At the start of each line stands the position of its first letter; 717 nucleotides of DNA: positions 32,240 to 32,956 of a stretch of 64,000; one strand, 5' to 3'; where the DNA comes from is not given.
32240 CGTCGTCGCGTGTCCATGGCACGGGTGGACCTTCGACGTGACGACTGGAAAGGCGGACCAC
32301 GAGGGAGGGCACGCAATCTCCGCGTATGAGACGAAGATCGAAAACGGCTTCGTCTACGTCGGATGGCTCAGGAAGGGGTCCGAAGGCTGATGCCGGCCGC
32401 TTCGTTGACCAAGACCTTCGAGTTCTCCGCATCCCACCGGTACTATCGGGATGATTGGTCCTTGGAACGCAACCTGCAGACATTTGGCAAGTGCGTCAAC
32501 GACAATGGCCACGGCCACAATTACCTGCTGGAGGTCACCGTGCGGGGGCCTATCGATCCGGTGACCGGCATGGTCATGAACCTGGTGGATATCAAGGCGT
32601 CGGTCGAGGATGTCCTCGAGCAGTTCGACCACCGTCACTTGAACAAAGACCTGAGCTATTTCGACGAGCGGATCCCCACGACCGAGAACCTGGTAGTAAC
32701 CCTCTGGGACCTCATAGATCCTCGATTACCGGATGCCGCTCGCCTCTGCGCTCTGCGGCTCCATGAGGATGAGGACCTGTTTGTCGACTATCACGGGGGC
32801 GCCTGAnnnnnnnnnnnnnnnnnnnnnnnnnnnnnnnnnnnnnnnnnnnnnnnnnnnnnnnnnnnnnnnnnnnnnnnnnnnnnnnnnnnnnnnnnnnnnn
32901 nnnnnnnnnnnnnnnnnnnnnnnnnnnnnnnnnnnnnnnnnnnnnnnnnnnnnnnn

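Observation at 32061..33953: Translationally coupled Rieske - PTPS - PTPS - SDR operon (pterin-type small-molecule pathway)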

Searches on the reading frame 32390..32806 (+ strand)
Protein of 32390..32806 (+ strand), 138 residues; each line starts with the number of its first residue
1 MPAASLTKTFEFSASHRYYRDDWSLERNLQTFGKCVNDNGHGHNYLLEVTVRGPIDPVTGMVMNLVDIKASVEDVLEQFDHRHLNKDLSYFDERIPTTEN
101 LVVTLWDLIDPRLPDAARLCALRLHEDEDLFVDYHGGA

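Call 4: search_protein_families(library=pfam, proteins=[window:32390-32806:+], max_evalue=0.01)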
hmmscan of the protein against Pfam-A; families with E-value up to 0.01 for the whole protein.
window:32390-32806:+ (138 aa): 1 family
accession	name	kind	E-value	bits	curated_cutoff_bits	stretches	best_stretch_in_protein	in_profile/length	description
PF01242.24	PTPS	-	1.4e-31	109.4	22.4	1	6-135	2-119/121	6-pyruvoyl tetrahydropterin synthase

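Call 6: search_solved_structures(query=window:32390-32803:+, show_alignments=2)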
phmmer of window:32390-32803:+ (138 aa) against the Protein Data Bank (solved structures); distinct sequences matched with E-value up to 0.001: 9.
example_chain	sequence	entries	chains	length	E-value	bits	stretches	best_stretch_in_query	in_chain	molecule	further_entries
1b66_A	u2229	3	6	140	2e-34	122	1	4-136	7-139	6-PYRUVOYL TETRAHYDROPTERIN SYNTHASE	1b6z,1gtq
3i2b_A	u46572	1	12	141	5e-34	120.7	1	4-136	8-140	6-pyruvoyl tetrahydrobiopterin synthase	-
2g64_A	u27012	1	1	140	2.9e-27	98.8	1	1-128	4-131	Putative 6-pyruvoyl tetrahydrobiopterin synthase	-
2oba_A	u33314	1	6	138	2e-12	50.7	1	40-134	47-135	Probable 6-pyruvoyl tetrahydrobiopterin synthase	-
4ntm_A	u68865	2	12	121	8.1e-11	45.5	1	33-116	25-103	6-carboxy-5,6,7,8-tetrahydropterin synthase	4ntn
3qn0_A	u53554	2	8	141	1.3e-10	44.8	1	34-116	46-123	6-carboxy-5,6,7,8-tetrahydropterin synthase | 6-pyruvoyl tetrahydrobiopterin synthase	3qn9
4ntk_A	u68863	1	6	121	1.4e-10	44.7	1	40-116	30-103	6-carboxy-5,6,7,8-tetrahydropterin synthase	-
3qna_A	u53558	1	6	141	2.2e-10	44.1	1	40-116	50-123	6-carboxy-5,6,7,8-tetrahydropterin synthase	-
2dj6_A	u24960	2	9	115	4e-10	43.2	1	39-132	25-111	hypothetical protein PH0634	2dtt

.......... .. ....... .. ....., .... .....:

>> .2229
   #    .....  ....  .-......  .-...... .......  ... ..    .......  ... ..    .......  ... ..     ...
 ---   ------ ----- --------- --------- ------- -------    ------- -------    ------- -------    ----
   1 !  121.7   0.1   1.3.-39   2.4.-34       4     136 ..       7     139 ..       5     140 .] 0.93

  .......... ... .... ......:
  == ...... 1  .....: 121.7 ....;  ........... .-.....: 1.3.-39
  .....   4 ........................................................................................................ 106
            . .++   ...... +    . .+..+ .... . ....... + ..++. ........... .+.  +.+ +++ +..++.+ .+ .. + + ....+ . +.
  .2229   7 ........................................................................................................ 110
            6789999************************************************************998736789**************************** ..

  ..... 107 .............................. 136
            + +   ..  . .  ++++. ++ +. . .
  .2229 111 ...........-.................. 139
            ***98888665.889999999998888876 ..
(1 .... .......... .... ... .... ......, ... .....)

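Call 9: search_protein_families(library=ncbifam, proteins=[window:32390-32806:+], max_evalue=0.001)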
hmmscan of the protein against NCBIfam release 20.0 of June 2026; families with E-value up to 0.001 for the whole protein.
window:32390-32806:+ (138 aa): 3 families
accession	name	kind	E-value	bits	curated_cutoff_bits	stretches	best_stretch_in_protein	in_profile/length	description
TIGR00039.1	6PTHBS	subfamily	2.2e-25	89.4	125.5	1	5-134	3-119/124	6-pyruvoyl tetrahydropterin synthase/6-carboxytetrahydropterin synthase family protein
TIGR03367.1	queuosine_QueD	equivalog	2.6e-18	66.2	89.25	1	6-109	2-90/92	6-carboxytetrahydropterin synthase QueD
TIGR03112.1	6_pyr_pter_rel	hypoth_equivalog_domain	6.3e-05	23.2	69.35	1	35-113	17-90/113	6-pyruvoyl tetrahydropterin synthase-related domain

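Call 18: find_homologous_proteins(query=window:32390-32803:+, max_evalue=1e-10)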
Query window:32390-32803:+ (138 aa): 7936 proteins with E <= 1e-10 among 8000 candidates; the best 120 are listed.
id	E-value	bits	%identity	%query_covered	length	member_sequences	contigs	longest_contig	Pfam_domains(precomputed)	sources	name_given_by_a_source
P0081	6.2e-85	300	94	100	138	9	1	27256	PF01242.25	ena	-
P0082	5.2e-65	236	59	76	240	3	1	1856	PF01242.25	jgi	jgi:6-pyruvoyltetrahydropterin/6-carboxytetrahydropterin synthase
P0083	8.5e-65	235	75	99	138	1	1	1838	PF01242.25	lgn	-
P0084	1.4e-64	234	72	100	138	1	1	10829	PF01242.25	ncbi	ncbi:MAG: 6-carboxytetrahydropterin synthase [Dehalococcoidia bacterium]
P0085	2.5e-63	230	72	100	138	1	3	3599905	PF01242.25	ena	-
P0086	3.4e-63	230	71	100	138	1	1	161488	PF01242.25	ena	-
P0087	3.5e-63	230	72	100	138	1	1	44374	PF01242.25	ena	-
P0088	9.4e-63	228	72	100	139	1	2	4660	PF01242.25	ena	-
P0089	1.1e-62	228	73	100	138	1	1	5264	PF01242.25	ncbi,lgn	-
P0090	1.1e-62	228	73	96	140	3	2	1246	PF01242.25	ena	-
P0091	2.3e-62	227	72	100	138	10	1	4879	PF01242.25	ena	-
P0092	4.4e-62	226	72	99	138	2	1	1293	PF01242.25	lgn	-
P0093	5.2e-62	226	72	98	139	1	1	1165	PF01242.25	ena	-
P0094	8.5e-62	225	72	100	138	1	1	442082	PF01242.25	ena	-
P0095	2.0e-61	224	71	100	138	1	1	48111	PF01242.25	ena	-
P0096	3.7e-61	223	70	100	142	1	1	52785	PF01242.25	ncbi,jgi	-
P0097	5.2e-61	223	72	99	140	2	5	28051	PF01242.25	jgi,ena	jgi:6-pyruvoyltetrahydropterin/6-carboxytetrahydropterin synthase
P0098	5.8e-61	223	70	100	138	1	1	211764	PF01242.25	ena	-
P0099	6.2e-61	223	69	100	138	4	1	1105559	PF01242.25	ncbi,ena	-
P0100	6.5e-61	223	70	100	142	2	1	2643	PF01242.25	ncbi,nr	ncbi:6-carboxytetrahydropterin synthase [Dehalococcoidia bacterium]|nr:6-carboxytetrahydropterin syn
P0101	5.2e-60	220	70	99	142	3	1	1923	PF01242.25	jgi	-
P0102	5.5e-60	219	71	99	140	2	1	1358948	PF01242.25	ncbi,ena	-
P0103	2.8e-59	217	71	96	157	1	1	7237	PF01242.25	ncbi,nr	ncbi:MAG: 6-carboxytetrahydropterin synthase [Chloroflexi bacterium]|nr:6-carboxytetrahydropterin sy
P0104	1.6e-58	215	69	99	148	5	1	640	PF01242.25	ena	-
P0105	3.0e-58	214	69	97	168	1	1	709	PF01242.25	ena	-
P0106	4.7e-58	213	66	99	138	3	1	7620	PF01242.25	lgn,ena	-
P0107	3.7e-57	210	67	100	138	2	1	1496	PF01242.25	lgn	-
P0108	4.7e-57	210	66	97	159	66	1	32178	PF01242.25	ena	-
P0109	3.6e-56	207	64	99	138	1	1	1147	PF01242.25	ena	-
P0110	4.9e-56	207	58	94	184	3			PF01242.25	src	-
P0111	2.5e-55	204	64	99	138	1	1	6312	PF01242.25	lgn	-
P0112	7.1e-55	203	-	-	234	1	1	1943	PF01242.25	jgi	jgi:6-pyruvoyltetrahydropterin/6-carboxytetrahydropterin synthase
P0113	2.0e-54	201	65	99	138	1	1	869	PF01242.25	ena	-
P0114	3.7e-54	201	64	98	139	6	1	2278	PF01242.25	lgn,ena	-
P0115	2.1e-51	192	-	-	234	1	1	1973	PF01242.25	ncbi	-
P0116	2.9e-50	188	61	99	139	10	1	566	PF01242.25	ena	-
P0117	9.3e-50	186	56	96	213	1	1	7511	PF01242.25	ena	-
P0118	2.1e-49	185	-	-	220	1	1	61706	PF01242.25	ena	-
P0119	8.2e-49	183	61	99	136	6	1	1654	PF01242.25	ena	-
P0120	6.2e-48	180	59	99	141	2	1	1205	PF01242.25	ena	-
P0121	8.4e-48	180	60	100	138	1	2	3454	PF01242.25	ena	-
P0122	3.4e-47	178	59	100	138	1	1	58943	PF01242.25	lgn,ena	-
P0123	4.0e-47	178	55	93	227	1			PF01242.25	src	-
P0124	6.3e-47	177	57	99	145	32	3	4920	PF01242.25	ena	-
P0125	7.5e-47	177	57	99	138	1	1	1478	PF01242.25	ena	-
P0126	8.4e-47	177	60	99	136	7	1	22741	PF01242.25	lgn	-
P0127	9.6e-47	177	60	99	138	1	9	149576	PF01242.25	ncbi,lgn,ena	-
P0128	1.0e-46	176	60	99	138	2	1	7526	PF01242.25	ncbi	-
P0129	1.1e-46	176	62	95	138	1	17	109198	PF01242.25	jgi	jgi:6-pyruvoyltetrahydropterin/6-carboxytetrahydropterin synthase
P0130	1.2e-46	176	59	94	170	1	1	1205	PF01242.25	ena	-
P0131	1.2e-46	176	60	99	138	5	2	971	PF01242.25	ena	-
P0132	1.8e-46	176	59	96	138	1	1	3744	PF01242.25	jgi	jgi:6-pyruvoyltetrahydropterin/6-carboxytetrahydropterin synthase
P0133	2.3e-46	175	58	100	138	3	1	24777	PF01242.25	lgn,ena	-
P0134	2.4e-46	175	60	99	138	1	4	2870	PF01242.25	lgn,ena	-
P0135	2.7e-46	175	60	99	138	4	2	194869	PF01242.25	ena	-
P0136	3.3e-46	175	55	96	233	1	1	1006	PF01242.25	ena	-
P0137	5.2e-46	174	59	100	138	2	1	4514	PF01242.25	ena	-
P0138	5.2e-46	174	60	99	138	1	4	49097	PF01242.25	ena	-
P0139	5.5e-46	174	-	-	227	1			PF01242.25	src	-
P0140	6.8e-46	174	48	96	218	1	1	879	PF01242.25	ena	-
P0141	8.2e-46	174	58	100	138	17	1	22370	PF01242.25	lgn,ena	-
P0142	8.9e-46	173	60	99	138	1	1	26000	PF01242.25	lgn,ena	-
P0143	1.0e-45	173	58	99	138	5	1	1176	PF01242.25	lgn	-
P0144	2.0e-45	172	59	100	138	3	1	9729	PF01242.25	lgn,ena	-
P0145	2.0e-45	172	60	99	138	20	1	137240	PF01242.25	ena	-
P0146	2.1e-45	172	60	95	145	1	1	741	PF01242.25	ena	-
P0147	2.7e-45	172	59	99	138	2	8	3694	PF01242.25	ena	-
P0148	3.0e-45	172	59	99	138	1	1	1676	PF01242.25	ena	-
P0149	3.3e-45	172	57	99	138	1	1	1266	PF01242.25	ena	-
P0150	3.9e-45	171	59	100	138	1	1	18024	PF01242.25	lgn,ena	-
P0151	5.0e-45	171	57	99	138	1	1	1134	PF01242.25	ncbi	-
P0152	6.2e-45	171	53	96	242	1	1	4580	PF01242.25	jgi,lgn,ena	jgi:6-pyruvoyltetrahydropterin/6-carboxytetrahydropterin synthase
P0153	6.9e-45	171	57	100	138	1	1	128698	PF01242.25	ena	-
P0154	7.4e-45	170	58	99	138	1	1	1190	PF01242.25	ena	-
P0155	7.6e-45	170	57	100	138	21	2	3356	PF01242.25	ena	-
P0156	8.5e-45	170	60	95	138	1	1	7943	PF01242.25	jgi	jgi:6-pyruvoyltetrahydropterin/6-carboxytetrahydropterin synthase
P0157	9.1e-45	170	56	99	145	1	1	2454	PF01242.25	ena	-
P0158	1.0e-44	170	57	99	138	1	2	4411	PF01242.25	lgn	-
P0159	1.0e-44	170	57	99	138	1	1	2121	PF01242.25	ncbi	-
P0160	1.0e-44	170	58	99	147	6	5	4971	PF01242.25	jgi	jgi:6-pyruvoyltetrahydropterin/6-carboxytetrahydropterin synthase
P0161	1.4e-44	170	60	99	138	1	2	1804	PF01242.25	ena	-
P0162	1.5e-44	169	57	99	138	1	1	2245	PF01242.25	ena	-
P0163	1.8e-44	169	57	99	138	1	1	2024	PF01242.25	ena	-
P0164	2.3e-44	169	57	99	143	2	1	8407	PF01242.25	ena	-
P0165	2.6e-44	169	57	99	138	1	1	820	PF01242.25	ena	-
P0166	3.3e-44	168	59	100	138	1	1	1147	PF01242.25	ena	-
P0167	4.0e-44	168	57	99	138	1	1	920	PF01242.25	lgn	-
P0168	4.5e-44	168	59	100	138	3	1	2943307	PF01242.25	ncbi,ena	-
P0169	5.8e-44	168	57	97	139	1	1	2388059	PF01242.25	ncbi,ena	-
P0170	5.8e-44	168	57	99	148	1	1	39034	PF01242.25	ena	-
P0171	6.4e-44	167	56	100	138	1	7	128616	PF01242.25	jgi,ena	jgi:6-pyruvoyltetrahydropterin/6-carboxytetrahydropterin synthase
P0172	8.8e-44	167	59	96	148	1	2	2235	PF01242.25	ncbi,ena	-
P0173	1.8e-43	166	57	99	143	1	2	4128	PF01242.25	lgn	-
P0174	2.4e-43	166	49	100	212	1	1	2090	PF01242.25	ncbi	ncbi:MAG: 6-carboxytetrahydropterin synthase, partial [Nitrospirales bacterium]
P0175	3.0e-43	165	56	99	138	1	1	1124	PF01242.25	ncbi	-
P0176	4.5e-43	165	55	100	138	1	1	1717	PF01242.25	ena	-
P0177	7.8e-43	164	50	96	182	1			PF01242.25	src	-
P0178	7.9e-43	164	56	99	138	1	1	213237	PF01242.25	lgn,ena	-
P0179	9.5e-43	164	54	99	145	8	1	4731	PF01242.25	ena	-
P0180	9.8e-43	164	57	95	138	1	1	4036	PF01242.25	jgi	-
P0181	1.3e-42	163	57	96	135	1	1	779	PF01242.25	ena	-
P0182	1.6e-42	163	54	96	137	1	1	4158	PF01242.25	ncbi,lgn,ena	-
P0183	2.1e-42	163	-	-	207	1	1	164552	PF01242.25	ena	-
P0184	2.5e-42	162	57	99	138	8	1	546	PF01242.25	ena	-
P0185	3.0e-42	162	53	100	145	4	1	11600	PF01242.25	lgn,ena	-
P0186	4.3e-42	162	55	100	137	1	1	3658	PF01242.25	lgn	-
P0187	4.4e-42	161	50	81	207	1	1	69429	PF01242.25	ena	-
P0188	6.3e-42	161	54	99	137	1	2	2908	PF01242.25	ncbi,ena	-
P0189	8.7e-42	161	56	100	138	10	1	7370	PF01242.25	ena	-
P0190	1.2e-41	160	54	93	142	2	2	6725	PF01242.25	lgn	-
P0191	1.3e-41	160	51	96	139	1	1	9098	PF01242.25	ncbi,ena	-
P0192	1.8e-41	159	53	96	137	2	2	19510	PF01242.25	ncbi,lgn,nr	ncbi:MAG: 6-carboxytetrahydropterin synthase [Calditrichaeota bacterium]|nr:MAG: 6-carboxytetrahydro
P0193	1.9e-41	159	54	93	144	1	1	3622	PF01242.25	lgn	-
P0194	2.0e-41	159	57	99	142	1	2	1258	PF01242.25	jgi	jgi:6-pyruvoyltetrahydropterin/6-carboxytetrahydropterin synthase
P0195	2.9e-41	159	54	96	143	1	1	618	PF01242.25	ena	-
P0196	3.1e-41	159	56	93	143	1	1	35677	PF01242.25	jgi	jgi:6-pyruvoyltetrahydropterin/6-carboxytetrahydropterin synthase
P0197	3.3e-41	159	51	96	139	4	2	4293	PF01242.25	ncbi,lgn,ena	-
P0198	3.5e-41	159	53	93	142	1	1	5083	PF01242.25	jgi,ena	-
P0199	3.9e-41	158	58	93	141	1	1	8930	PF01242.25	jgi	jgi:6-pyruvoyltetrahydropterin/6-carboxytetrahydropterin synthase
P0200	4.5e-41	158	53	93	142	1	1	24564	PF01242.25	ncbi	-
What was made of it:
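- Source annotations call the homologues '6-carboxytetrahydropterin synthase' (call 18).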

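Call 20: find_related_loci(query=A1, collection=genome_contigs, flank=6000)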
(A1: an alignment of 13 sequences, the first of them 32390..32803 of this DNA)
Query A1 (138 aa) in genome_contigs; peptide patterns used: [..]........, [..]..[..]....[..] (x = any residue, [..] = any of these).
599 stretches matched a pattern (row limit reached: there are more); 599 encode a relative of the query (tblastn E <= 1e-3); the best 80 are kept; 80 distinct loci.
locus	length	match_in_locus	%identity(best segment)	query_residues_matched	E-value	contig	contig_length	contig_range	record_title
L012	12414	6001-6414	69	1-138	1e-65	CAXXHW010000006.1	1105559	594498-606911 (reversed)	MAG: Dehalococcoidia bacterium isolate 557c96e6-7d8d-4d87-ac40-868fa156ef41 genome assembly, contig: contig_6, whole gen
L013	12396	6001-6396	61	7-138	1e-54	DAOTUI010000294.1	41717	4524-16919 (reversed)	MAG TPA_asm: Chloroflexaceae bacterium isolate F17_50 k129_3410685, whole genome shotgun sequence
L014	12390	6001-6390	62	7-136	2e-53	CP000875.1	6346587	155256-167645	Herpetosiphon aurantiacus DSM 785, complete genome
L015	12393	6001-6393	60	7-137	7e-52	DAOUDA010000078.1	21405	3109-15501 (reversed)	MAG TPA_asm: Chloroflexaceae bacterium isolate H89_884 55162, whole genome shotgun sequence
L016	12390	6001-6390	60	7-136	5e-52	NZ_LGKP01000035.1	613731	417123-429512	Herpetosiphon geysericola strain DSM 7119 contig_2, whole genome shotgun sequence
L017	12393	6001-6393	61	7-137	2e-51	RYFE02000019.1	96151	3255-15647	Chloroflexales bacterium ZM16-3 Scaffold_#19, whole genome shotgun sequence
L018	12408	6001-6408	58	1-137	3e-49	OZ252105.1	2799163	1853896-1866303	MAG: Dehalococcoidia bacterium isolate 2cf537fc-0982-4557-984c-08c217a9abc2 genome assembly, chromosome: 1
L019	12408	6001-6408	58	1-137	2e-48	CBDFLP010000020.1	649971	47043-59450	MAG: Dehalococcoidia bacterium isolate ee859bf0-1df2-4ba2-b2a7-e86b8a15c556 genome assembly, contig: contig_20, whole ge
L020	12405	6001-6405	59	1-136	2e-48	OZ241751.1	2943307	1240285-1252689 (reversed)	MAG: Dehalococcoidia bacterium isolate 2d2bd2f0-bb19-455d-b0e6-924b4cd30b0b genome assembly, chromosome: 1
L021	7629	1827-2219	56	7-137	4e-48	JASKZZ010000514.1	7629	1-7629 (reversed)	MAG: Herpetosiphonaceae bacterium isolate CMU.bins.106 k141_21718158, whole genome shotgun sequence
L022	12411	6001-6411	57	1-138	2e-47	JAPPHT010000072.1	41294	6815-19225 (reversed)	MAG: Chloroflexota bacterium isolate RHO1_bin_8 NODE_1906_length_41294_cov_20.139916, whole genome shotgun sequence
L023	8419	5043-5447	59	1-136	4e-47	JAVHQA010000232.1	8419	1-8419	MAG: Nitrospirales bacterium isolate WB02no2_63_24 NODE_7159_length_8419_cov_13.299378, whole genome shotgun sequence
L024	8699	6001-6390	55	7-136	8e-46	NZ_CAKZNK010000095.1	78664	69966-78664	MAG: uncultured Chloroflexus sp. isolate SRR5214706_bin.59_CONCOCT_v1.1_MAG ERZ1744544.199, whole genome shotgun sequenc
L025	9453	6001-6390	57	6-136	1e-45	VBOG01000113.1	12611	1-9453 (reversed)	MAG: Nitrospirae bacterium isolate NS_4 14_0903_13_30cm_scaffold_2934489, whole genome shotgun sequence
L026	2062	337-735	59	1-136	3e-45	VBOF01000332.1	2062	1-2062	MAG: Nitrospirae bacterium isolate NS_3 14_0929_09_30cm_scaffold_58945, whole genome shotgun sequence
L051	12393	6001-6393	50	6-136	8e-41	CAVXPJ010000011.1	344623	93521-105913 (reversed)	MAG: uncultured Acidobacteriaceae bacterium isolate MFD04540.bin.2.95 genome assembly, contig: contig_5803, whole genome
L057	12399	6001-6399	51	6-138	3e-40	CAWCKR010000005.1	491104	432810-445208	MAG: Terriglobia bacterium isolate MFD01872.bin.1.96 genome assembly, contig: contig_61982, whole genome shotgun sequenc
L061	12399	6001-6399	50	6-138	4e-40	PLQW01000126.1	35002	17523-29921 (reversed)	MAG: Acidobacteriaceae bacterium isolate bog_382 73.20120700_S1X.44_contig_1632, whole genome shotgun sequence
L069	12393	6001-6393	49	6-134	1e-39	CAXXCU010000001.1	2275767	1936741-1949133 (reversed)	MAG: Thermodesulfobacteriota bacterium isolate 4efedf9e-3e77-46ca-ab62-2aefeacd466c genome assembly, contig: contig_1, w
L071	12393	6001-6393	48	6-136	1e-39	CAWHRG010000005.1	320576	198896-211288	MAG: uncultured Acidobacteriaceae bacterium isolate MFD06714.bin.1.47 genome assembly, contig: contig_49633, whole genom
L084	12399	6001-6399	49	6-138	3e-39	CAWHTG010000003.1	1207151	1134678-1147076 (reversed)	MAG: uncultured Acidobacteriota bacterium isolate MFD03346.bin.1.6 genome assembly, contig: contig_19147, whole genome s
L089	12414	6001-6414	48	1-138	2e-39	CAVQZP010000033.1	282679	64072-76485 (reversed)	MAG: uncultured Acidobacteriota bacterium isolate MFD10071.bin.1.136 genome assembly, contig: contig_34577, whole genome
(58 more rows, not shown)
